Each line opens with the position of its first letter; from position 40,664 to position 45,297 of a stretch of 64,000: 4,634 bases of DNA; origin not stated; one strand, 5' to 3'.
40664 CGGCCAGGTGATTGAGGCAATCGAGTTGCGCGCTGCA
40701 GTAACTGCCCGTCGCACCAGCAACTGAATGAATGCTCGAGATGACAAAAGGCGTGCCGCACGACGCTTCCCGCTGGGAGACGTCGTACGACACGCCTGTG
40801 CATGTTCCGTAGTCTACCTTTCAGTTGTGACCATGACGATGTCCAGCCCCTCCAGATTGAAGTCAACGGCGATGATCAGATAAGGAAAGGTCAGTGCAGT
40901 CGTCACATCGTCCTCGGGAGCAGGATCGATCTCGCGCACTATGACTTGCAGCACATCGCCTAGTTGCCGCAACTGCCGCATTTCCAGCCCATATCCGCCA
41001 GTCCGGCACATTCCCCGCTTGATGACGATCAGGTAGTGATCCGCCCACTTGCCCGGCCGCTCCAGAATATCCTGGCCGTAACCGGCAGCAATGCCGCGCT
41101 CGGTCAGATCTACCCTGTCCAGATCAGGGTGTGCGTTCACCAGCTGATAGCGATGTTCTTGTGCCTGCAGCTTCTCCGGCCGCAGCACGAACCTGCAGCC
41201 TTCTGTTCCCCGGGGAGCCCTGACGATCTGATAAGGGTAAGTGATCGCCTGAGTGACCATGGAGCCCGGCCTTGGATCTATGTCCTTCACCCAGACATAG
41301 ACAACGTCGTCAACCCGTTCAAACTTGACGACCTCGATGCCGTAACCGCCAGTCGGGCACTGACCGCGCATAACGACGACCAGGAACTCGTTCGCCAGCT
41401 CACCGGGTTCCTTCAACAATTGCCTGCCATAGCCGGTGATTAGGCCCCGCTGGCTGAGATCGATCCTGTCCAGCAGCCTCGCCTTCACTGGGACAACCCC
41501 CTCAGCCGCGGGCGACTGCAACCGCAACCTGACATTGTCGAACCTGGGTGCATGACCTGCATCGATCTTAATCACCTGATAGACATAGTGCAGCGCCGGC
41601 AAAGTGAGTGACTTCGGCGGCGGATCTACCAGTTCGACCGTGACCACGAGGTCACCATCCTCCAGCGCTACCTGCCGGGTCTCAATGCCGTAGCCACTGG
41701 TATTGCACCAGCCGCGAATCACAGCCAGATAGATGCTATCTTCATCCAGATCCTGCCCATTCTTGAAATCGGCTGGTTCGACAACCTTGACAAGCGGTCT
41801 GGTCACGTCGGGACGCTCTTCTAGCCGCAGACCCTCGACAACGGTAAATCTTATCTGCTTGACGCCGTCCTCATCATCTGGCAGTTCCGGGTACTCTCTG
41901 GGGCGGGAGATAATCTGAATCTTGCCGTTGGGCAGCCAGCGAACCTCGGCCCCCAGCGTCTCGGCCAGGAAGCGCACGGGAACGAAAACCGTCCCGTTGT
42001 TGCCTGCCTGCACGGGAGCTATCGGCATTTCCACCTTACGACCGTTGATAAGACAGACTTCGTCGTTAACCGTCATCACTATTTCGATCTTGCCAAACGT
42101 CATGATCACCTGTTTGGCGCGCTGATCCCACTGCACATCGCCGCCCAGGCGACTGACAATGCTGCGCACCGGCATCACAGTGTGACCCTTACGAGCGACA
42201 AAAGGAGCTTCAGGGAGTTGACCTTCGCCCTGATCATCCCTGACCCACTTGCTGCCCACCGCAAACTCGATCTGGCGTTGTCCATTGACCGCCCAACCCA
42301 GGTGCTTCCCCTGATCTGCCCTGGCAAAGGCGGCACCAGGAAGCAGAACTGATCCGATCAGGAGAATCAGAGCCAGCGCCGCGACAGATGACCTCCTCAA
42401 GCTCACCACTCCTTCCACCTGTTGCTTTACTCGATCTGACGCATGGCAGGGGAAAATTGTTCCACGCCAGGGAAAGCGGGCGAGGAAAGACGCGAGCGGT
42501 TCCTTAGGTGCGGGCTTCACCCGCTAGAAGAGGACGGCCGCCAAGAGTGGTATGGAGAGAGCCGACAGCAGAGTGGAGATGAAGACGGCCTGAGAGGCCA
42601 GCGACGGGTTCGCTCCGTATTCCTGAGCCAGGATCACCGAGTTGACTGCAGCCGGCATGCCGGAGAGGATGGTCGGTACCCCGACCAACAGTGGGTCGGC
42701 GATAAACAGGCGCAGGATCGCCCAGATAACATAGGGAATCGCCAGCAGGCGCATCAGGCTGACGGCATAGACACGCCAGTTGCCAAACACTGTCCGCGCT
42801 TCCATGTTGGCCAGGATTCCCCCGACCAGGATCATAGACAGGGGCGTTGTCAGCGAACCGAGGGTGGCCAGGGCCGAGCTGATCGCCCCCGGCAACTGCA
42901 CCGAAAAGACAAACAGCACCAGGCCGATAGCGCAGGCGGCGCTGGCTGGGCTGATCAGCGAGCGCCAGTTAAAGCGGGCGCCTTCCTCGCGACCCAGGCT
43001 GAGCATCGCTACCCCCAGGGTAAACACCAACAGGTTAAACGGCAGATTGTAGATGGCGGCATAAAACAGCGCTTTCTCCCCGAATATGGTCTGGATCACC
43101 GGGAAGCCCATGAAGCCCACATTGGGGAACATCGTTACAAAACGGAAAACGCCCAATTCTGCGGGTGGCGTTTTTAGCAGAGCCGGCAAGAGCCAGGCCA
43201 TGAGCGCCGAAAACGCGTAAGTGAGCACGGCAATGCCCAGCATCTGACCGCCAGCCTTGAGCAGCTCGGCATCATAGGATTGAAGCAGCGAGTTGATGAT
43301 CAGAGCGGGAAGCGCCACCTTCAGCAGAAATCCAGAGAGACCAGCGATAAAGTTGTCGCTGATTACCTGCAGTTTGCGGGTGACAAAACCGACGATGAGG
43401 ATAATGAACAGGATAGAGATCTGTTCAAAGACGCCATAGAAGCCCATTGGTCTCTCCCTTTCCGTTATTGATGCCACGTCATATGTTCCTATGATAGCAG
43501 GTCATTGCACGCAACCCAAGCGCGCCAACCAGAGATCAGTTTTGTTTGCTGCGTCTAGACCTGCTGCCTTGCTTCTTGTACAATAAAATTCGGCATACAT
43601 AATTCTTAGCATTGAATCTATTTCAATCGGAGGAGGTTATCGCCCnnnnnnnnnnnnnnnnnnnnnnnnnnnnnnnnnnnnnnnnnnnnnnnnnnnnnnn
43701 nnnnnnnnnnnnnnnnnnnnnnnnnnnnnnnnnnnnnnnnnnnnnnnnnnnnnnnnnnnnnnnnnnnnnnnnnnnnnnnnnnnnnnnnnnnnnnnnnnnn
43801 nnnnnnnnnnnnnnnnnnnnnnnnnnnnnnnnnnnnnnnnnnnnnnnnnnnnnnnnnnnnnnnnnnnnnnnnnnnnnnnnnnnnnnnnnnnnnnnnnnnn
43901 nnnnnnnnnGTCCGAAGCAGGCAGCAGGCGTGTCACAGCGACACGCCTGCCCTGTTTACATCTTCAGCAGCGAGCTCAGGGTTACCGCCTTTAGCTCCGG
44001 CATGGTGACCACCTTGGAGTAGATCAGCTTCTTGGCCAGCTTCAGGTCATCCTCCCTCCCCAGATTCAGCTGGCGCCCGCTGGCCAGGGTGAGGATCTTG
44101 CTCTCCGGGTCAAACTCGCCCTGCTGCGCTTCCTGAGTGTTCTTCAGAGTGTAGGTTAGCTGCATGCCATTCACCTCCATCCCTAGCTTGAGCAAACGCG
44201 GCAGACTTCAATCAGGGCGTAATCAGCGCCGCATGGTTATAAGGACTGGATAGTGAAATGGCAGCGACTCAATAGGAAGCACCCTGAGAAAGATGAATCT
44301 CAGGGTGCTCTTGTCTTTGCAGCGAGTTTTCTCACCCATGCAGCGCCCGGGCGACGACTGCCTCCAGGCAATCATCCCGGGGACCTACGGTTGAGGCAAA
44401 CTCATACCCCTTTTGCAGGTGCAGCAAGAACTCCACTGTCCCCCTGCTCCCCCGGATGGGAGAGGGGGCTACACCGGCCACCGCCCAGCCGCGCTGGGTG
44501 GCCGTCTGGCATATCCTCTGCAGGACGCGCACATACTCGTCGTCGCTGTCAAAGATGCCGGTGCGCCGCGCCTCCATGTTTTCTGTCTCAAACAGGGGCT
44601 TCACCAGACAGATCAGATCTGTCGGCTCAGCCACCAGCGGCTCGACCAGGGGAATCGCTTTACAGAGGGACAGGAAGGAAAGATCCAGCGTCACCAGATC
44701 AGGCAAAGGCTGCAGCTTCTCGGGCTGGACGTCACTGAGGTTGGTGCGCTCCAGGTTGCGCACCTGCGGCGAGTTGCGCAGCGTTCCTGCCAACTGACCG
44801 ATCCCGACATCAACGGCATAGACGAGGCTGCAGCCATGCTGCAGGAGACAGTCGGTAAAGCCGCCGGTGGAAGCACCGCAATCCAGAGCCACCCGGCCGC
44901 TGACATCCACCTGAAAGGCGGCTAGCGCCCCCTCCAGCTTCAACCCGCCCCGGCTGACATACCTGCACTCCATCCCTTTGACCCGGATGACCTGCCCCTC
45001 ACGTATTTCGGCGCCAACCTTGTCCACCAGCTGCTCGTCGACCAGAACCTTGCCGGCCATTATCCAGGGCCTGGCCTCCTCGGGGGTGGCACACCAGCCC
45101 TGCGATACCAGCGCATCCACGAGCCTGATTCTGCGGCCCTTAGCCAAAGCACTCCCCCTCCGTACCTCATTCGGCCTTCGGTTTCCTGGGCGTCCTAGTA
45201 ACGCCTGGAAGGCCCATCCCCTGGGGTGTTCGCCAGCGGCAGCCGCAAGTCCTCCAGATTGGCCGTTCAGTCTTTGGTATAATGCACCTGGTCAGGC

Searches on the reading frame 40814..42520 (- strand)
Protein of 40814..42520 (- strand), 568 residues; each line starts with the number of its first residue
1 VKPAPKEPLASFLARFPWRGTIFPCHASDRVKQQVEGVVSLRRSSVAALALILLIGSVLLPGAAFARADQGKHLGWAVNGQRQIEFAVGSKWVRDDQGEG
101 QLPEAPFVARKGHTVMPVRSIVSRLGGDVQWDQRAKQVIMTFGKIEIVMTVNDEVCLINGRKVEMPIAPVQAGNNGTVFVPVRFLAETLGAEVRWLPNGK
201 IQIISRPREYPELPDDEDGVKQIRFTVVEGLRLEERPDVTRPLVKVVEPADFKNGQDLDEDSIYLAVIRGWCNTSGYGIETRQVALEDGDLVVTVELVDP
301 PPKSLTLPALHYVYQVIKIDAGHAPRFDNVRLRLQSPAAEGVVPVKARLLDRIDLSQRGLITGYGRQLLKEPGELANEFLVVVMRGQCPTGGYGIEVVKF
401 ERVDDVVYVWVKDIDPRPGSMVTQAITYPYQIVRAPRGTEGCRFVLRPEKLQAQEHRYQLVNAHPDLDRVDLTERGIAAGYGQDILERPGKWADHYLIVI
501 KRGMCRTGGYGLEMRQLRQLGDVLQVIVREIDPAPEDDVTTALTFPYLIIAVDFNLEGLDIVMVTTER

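Call 73: search_protein_families(library=pfam, proteins=[window:40814-42520:-], max_evalue=0.00001)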
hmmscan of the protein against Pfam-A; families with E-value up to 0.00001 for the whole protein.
window:40814-42520:- (568 aa): 2 families
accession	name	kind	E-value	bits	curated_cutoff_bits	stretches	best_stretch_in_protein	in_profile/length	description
PF14343.11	PrcB_C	-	2.3e-38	130.6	24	3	381-434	3-54/56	PrcB C-terminal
PF07833.16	Cu_amine_oxidN1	-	5.4e-22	78.2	24.2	1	103-198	10-102/108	Copper amine oxidase N-terminal domain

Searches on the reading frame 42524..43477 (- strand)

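Call 73: search_protein_families(library=pfam, proteins=[window:42524-43477:-], max_evalue=0.00001)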
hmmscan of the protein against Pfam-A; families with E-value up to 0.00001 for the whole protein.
window:42524-43477:- (317 aa): 1 family
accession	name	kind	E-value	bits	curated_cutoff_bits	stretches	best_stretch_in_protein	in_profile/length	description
PF03547.23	Mem_trans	-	3.6e-37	128.2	25.7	2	169-312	196-342/343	Membrane transport protein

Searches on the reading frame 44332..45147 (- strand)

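Call 73: search_protein_families(library=pfam, proteins=[window:44332-45147:-], max_evalue=0.00001)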
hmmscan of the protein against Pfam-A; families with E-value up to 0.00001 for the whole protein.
window:44332-45147:- (271 aa): 2 families
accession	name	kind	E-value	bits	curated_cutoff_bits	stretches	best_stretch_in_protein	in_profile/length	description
PF01728.25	FtsJ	-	3.3e-31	109.1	24.1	1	63-245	1-180/181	FtsJ-like methyltransferase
PF01479.30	S4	-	9.5e-07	28.9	22.8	1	8-54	2-48/48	S4 domain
